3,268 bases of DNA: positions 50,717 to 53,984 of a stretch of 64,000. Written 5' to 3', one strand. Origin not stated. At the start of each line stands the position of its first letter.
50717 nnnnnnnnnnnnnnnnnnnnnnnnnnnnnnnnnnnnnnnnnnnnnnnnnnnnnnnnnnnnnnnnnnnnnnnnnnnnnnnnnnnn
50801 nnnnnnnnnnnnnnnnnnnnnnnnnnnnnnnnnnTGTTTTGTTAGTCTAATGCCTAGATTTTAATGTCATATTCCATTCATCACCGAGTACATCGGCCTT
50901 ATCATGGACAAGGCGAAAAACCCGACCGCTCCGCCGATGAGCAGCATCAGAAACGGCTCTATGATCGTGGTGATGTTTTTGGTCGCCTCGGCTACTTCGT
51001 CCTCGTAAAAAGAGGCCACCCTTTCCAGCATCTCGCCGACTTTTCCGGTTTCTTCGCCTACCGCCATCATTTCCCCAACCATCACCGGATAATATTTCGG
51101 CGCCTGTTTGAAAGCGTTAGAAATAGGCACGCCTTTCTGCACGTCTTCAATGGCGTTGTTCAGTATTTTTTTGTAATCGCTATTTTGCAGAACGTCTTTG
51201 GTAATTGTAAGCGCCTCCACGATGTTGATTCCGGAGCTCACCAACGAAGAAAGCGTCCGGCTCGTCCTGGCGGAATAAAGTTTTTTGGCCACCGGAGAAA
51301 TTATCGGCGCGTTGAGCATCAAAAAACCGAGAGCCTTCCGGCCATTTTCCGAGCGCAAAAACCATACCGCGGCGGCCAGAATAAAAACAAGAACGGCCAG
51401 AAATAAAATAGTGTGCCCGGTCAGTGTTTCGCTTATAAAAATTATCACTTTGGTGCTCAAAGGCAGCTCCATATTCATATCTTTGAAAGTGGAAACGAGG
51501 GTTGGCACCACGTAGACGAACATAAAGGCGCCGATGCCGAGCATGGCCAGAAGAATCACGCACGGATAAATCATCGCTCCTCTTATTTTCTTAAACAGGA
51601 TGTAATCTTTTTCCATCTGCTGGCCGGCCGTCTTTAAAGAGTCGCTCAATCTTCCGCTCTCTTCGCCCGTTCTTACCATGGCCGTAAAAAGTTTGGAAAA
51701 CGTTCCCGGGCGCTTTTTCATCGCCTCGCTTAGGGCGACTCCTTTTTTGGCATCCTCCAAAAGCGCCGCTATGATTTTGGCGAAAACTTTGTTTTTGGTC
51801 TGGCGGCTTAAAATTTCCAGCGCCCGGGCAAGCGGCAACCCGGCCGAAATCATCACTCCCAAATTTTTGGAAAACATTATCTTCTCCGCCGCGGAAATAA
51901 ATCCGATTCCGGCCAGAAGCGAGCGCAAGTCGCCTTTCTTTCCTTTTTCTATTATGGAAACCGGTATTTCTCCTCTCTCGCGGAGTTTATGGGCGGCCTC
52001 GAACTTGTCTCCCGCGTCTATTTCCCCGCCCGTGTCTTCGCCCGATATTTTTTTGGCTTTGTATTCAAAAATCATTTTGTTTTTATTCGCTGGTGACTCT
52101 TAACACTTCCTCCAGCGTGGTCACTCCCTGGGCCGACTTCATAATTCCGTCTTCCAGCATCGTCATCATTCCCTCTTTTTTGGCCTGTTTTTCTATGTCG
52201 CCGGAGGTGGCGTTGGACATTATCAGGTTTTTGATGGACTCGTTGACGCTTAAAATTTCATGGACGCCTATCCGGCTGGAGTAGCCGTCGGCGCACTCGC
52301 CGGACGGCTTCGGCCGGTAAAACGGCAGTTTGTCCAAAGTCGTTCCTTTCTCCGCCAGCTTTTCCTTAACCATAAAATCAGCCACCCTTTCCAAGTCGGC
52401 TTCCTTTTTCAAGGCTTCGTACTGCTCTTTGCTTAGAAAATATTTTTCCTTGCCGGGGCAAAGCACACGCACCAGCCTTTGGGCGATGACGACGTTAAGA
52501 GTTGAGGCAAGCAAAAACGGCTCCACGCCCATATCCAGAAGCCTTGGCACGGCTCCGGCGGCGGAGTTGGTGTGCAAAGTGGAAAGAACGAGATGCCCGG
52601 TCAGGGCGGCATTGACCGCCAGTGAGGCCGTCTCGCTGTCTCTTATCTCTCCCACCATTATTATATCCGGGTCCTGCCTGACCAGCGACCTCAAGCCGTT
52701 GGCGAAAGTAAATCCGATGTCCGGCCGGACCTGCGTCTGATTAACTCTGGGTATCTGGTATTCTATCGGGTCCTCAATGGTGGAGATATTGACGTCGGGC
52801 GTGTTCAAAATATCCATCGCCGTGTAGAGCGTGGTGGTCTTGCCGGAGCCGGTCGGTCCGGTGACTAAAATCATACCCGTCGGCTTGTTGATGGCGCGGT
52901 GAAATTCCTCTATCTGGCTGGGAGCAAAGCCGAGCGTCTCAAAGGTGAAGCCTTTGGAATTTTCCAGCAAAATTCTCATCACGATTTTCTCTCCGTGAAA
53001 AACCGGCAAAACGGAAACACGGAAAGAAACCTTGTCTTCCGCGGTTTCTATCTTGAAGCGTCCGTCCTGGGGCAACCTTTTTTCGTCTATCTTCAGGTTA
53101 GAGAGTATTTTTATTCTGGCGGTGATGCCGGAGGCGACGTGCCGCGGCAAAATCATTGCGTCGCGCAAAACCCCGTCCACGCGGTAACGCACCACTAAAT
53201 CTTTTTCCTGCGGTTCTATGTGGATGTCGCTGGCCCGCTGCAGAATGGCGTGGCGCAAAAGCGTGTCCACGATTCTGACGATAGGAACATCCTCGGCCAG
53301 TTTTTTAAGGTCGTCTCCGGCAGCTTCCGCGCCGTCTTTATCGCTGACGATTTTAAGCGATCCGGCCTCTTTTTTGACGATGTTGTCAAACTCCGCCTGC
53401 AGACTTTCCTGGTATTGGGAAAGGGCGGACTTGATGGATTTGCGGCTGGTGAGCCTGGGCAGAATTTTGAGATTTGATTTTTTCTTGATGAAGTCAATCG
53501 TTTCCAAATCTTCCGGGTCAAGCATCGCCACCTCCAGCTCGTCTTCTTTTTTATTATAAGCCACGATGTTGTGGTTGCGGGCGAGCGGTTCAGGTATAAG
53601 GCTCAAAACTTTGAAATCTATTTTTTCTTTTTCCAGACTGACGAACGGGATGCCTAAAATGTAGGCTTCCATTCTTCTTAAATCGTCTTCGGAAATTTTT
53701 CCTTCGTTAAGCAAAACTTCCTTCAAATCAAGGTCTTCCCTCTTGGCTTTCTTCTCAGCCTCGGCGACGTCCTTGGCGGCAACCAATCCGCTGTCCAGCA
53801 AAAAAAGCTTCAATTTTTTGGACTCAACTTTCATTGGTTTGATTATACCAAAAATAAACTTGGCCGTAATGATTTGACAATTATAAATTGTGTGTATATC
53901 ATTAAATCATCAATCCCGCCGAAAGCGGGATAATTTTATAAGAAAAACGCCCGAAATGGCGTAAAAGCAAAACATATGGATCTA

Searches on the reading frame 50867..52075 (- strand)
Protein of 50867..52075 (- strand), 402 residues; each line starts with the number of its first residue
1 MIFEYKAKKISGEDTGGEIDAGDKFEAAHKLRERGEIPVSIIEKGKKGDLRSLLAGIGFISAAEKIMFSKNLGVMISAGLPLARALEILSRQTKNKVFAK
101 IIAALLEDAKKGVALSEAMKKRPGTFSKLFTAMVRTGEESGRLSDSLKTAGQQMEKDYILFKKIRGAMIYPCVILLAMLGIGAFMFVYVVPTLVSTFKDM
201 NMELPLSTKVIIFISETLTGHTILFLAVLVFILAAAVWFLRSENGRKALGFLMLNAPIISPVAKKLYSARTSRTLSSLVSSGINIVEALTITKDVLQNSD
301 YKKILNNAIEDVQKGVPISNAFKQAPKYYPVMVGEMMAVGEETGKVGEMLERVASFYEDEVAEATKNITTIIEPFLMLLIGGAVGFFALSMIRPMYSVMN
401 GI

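Call 4: search_protein_families(library=pfam, proteins=[window:50867-52075:-], max_evalue=0.1)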
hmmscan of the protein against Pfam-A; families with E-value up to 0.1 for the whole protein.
window:50867-52075:- (402 aa): 2 families
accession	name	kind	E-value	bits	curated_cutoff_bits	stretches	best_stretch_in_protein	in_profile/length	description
PF00482.28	T2SSF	-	6.4e-59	197.8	25.2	2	68-191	1-125/125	Type II secretion system (T2SS), protein F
PF09141.16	Talin_middle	-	0.076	13.5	25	0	99-139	101-141/161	Talin, middle domain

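Call 5: search_protein_families(library=ncbifam, proteins=[window:50867-52075:-], max_evalue=0.1)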
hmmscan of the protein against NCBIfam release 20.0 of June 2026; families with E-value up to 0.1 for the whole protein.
window:50867-52075:- (402 aa): 6 families
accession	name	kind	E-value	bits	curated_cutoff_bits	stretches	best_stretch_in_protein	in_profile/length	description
TIGR02120.1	GspF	equivalog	2.7e-94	316.7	424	1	3-400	1-399/401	type II secretion system inner membrane protein GspF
NF052607.1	T4PiliAsmPilCThrm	equivalog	3.4e-87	293.2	700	1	2-400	3-402/406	type IV pilus assembly protein PilC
NF052606.1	T4PiliAsmPilCMyx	equivalog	4.6e-80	269.5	700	1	3-400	22-416/419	type IV pilus assembly protein PilC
NF047826.1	T3SSXpsF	equivalog_domain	1.5e-65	221.6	650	1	2-401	3-403/405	type II secretion system protein XpsF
NF007861.0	PRK10573.1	equivalog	2e-62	211.5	401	1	2-398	6-394/401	protein transport protein HofC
NF041012.2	T4P_ComGB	equivalog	3.6e-41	141.6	240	1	64-400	2-332/332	competence type IV pilus assembly protein ComGB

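Call 17: find_related_loci(query=window:50867-52075:-, collection=genome_contigs, flank=10000)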
Query window:50867-52075:- (402 aa) in genome_contigs; peptide patterns used: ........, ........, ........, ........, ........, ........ (x = any residue, [..] = any of these).
600 stretches matched a pattern (row limit reached: there are more); 454 encode a relative of the query (tblastn E <= 1e-3); the best 80 are kept; 80 distinct loci.
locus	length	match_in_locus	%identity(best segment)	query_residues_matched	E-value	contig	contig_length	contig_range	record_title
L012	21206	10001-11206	56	1-402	2e-147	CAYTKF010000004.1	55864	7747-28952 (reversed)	MAG TPA_asm: uncultured Candidatus Saccharibacteria bacterium isolate binchicken_co191_187 genome assembly, contig: NODE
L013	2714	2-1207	55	1-402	2e-152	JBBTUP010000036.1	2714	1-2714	MAG: Patescibacteria group bacterium isolate H41-bin126_1 H41_bin126_1_000000000036, whole genome shotgun sequence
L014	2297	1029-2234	54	1-402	1e-151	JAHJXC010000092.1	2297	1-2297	MAG: Patescibacteria group bacterium isolate UML_A.mb.14 UML_A.mb.14_k141_158493, whole genome shotgun sequence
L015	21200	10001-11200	53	3-402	1e-141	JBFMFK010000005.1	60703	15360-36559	MAG: Patescibacteria group bacterium isolate MAG269 MAG269_5, whole genome shotgun sequence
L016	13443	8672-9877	55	1-402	4e-135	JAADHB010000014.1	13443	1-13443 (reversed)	MAG: bacterium isolate M_MetaBat.155 contig-127_7470, whole genome shotgun sequence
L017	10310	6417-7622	51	1-402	4e-131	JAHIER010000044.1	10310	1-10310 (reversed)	MAG: Patescibacteria group bacterium isolate KR11_0.1_MetaG.mb.31 KR11_0.1_MetaG.mb.31_k141_740116, whole genome shotgun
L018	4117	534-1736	49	3-402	2e-129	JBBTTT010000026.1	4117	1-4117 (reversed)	MAG: Patescibacteria group bacterium isolate H51-bin197_1 H51_bin197_1_000000000026, whole genome shotgun sequence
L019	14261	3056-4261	47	3-402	2e-117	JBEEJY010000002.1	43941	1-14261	MAG: Candidatus Parcubacteria bacterium isolate cobbmillcreek_2019_sw_WHONDRS-S19S_0090_B_bin.4 scaffold_421244, whole g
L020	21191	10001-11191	49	2-399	3e-117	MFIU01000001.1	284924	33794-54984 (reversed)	MAG: Candidatus Giovannonibacteria bacterium RIFOXYD1_FULL_48_21 rifoxyd1_full_scaffold_20, whole genome shotgun sequenc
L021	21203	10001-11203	47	2-402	2e-116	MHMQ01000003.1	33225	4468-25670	MAG: Candidatus Niyogibacteria bacterium RIFCSPLOWO2_01_FULL_45_48 rifcsplowo2_01_scaffold_11232, whole genome shotgun s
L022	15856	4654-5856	47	1-402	2e-114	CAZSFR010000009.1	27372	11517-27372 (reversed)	MAG TPA_asm: uncultured Candidatus Saccharibacteria bacterium isolate SRP128246_co1_325 genome assembly, contig: NODE_31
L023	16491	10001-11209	50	2-402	3e-114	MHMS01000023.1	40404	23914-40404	MAG: Candidatus Niyogibacteria bacterium RIFCSPLOWO2_12_FULL_41_13 rifcsplowo2_12_scaffold_843, whole genome shotgun seq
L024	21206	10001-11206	47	3-402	8e-114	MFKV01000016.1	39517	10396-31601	MAG: Candidatus Kaiserbacteria bacterium RIFCSPHIGHO2_01_FULL_54_36 rifcsphigho2_01_scaffold_3129, whole genome shotgun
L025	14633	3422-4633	48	1-402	4e-114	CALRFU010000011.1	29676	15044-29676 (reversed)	MAG: Candidatus Nomurabacteria bacterium isolate TH-08apr19-232 genome assembly, contig: TH-08apr19-C3961, whole genome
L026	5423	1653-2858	47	3-402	3e-114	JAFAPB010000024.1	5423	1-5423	MAG: Candidatus Kaiserbacteria bacterium isolate CP_BM_ER_27 BM_ER_k147_7996051, whole genome shotgun sequence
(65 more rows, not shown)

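Call 83: find_encoding_contigs(protein=window:50867-52075:-, flank=6000, max_places=10)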
Protein window:50867-52075:- (402 aa): 23 contigs read that carry it; 10 places shown.
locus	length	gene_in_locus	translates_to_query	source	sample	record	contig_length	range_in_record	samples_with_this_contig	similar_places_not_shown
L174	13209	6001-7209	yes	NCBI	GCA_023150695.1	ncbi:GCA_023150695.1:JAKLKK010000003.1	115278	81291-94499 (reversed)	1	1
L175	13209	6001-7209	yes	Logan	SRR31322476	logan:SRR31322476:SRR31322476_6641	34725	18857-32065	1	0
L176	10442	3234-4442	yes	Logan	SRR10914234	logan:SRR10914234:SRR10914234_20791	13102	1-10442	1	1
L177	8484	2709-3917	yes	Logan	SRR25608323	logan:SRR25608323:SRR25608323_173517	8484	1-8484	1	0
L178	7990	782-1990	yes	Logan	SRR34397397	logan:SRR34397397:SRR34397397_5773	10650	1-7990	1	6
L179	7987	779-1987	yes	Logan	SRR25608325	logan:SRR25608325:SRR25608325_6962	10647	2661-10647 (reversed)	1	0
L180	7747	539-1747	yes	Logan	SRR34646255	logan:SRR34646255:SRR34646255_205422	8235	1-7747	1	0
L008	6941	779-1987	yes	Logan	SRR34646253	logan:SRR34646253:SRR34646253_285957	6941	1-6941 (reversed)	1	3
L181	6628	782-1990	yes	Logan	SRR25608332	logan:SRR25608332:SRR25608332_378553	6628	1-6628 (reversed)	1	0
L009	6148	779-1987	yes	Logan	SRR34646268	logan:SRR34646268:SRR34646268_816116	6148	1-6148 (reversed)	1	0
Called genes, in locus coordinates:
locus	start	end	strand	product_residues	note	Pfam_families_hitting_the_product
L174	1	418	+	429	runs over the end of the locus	PF00675:Peptidase_M16, PF05193:Peptidase_M16_C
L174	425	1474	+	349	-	PF01594:AI-2E_transport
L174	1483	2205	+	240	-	-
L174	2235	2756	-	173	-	PF00719:Pyrophosphatase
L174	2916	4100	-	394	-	PF08529:NusA_N, PF00013:KH_1 (faint), PF00575:S1 (weak), PF13184:KH_NusA_1st, PF26594:KH_NusA_2nd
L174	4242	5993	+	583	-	PF05157:MshEN, PF00437:T2SSE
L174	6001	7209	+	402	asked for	PF28597:T2SSF_N, PF00482:T2SSF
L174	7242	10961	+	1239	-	PF00583:Acetyltransf_1 (weak)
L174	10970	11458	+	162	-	PF07963:N_methyl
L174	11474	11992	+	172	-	-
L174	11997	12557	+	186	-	-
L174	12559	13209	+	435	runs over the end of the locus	-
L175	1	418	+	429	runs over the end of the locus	PF00675:Peptidase_M16, PF05193:Peptidase_M16_C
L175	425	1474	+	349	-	PF01594:AI-2E_transport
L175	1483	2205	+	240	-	-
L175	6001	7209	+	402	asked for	PF28597:T2SSF_N, PF00482:T2SSF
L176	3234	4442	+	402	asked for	PF28597:T2SSF_N, PF00482:T2SSF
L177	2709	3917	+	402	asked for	PF28597:T2SSF_N, PF00482:T2SSF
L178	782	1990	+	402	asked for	PF28597:T2SSF_N, PF00482:T2SSF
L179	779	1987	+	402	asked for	PF28597:T2SSF_N, PF00482:T2SSF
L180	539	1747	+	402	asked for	PF28597:T2SSF_N, PF00482:T2SSF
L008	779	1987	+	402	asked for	PF28597:T2SSF_N, PF00482:T2SSF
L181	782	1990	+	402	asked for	PF28597:T2SSF_N, PF00482:T2SSF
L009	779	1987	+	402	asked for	PF28597:T2SSF_N, PF00482:T2SSF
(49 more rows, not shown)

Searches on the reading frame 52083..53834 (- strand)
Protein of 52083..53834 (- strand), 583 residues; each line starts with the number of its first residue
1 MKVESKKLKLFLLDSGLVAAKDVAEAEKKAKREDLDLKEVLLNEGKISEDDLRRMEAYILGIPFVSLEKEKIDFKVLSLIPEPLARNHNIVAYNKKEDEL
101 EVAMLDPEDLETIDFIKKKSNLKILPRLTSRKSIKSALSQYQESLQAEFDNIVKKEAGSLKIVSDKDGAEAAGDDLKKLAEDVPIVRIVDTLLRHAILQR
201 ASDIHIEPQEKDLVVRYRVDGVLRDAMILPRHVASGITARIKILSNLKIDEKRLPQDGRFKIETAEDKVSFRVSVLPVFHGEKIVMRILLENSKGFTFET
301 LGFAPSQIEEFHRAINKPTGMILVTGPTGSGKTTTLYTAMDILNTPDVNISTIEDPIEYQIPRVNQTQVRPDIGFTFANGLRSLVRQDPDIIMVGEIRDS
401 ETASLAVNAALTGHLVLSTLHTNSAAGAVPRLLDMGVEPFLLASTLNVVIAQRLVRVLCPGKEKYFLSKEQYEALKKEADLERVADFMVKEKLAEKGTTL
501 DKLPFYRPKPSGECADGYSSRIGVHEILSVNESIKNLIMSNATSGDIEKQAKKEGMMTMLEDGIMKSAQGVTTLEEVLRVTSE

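Call 4: search_protein_families(library=pfam, proteins=[window:52083-53834:-], max_evalue=0.1)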
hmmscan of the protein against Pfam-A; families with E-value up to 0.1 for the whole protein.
window:52083-53834:- (583 aa): 14 families
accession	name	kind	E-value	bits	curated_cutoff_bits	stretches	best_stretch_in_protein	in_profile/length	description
PF00437.27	T2SSE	-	4.9e-132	440.5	24.9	1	180-579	3-370/370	Type II/IV secretion system protein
PF05157.20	MshEN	-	4.8e-16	59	23.1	1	60-144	1-86/90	MshEN domain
PF25199.1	nSTAND_NTPase5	-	0.00045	20.5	34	1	313-362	35-85/145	Novel STAND NTPase 5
PF13191.12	AAA_16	-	0.001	20.1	32.6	1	310-347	11-52/167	AAA ATPase domain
PF13401.12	AAA_22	-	0.0013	19.5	27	1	318-349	4-33/130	AAA domain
PF13604.12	AAA_30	-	0.0021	18.3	27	1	304-344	3-43/191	AAA domain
PF13555.12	AAA_29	-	0.0023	18.1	27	1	316-342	19-45/61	P-loop containing region of AAA domain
PF03266.21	NTPase_1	-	0.015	15.6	23.9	0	322-350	2-30/168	NTPase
PF20720.3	nSTAND3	-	0.015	15.4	27.2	0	318-339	16-37/155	Novel STAND NTPase 3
PF13476.12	AAA_23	-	0.016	16.3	27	1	290-336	4-36/201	AAA domain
PF13245.12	AAA_19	-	0.032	14.9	25.1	1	318-345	10-37/134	AAA domain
PF13086.12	AAA_11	-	0.045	14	27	1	306-343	5-41/257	AAA domain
PF13662.12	Toprim_4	-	0.054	14.2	25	0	308-353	37-84/85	Toprim domain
PF04851.21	ResIII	-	0.054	13.8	22.5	0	308-344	12-48/164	Type III restriction enzyme, res subunit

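Call 5: search_protein_families(library=ncbifam, proteins=[window:52083-53834:-], max_evalue=0.1)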
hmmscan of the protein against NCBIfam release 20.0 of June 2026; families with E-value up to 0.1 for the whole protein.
window:52083-53834:- (583 aa): 28 families (the best 25 are shown)
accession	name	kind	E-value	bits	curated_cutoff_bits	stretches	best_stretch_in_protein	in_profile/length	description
TIGR02538.1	type_IV_pilB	equivalog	4.5e-173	576.9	675.65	1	9-582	3-563/564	type IV-A pilus assembly ATPase PilB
TIGR02533.1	type_II_gspE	equivalog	4.3e-169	563.3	630.25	1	80-581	4-486/486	type II secretion system ATPase GspE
NF007755.0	PRK10436.1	equivalog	1.5e-136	455.8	617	1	84-581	13-459/465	type II secretion system protein GspE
NF053534.1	T4PilAsmATPsTfpB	equivalog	3.9e-132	441.6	850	1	36-581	52-582/584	type IV pilus assembly ATPase TfpB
NF041000.1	ATPase_ComGA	equivalog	1.7e-77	260.1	300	1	191-456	2-266/267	competence type IV pilus ATPase ComGA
TIGR01420.1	pilT_fam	subfamily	7.3e-55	186.5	319.1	1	190-456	3-269/343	PilT/PilU family type 4a pilus ATPase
TIGR02525.1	plasmid_TraJ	equivalog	1e-27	97.1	368.3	1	310-456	140-299/372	plasmid transfer ATPase TraJ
TIGR02524.1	dot_icm_DotB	equivalog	1.2e-21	77.3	463.3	1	313-455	128-285/358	Dot/Icm type IV secretion system ATPase DotB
NF058587.1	archaellum_moto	equivalog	2.3e-17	62.9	550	1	322-456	278-418/527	archaellum flagellar ATPase motor FlaI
TIGR02782.1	TrbB_P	equivalog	8.5e-15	54.8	304.55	1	307-434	125-254/303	P-type conjugative transfer ATPase TrbB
TIGR02788.1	VirB11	equivalog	1.5e-13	50.5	249.95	1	307-436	132-266/308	P-type DNA transfer ATPase VirB11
NF010469.0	PRK13894.1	subfamily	1.3e-12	47.8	508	1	306-432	137-264/320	conjugal transfer ATPase TrbB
TIGR03819.1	heli_sec_ATPase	hypoth_equivalog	1.4e-12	47.5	373.15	1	237-450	99-315/340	TadA family conjugal transfer-associated ATPase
NF010407.0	PRK13833.1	subfamily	2e-12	47.2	499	1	307-437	133-264/323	conjugal transfer protein TrbB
NF053672.1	bindosome_BasE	exception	2e-09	36.7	1000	1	322-433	273-389/512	bindosome assembly system ATPase subunit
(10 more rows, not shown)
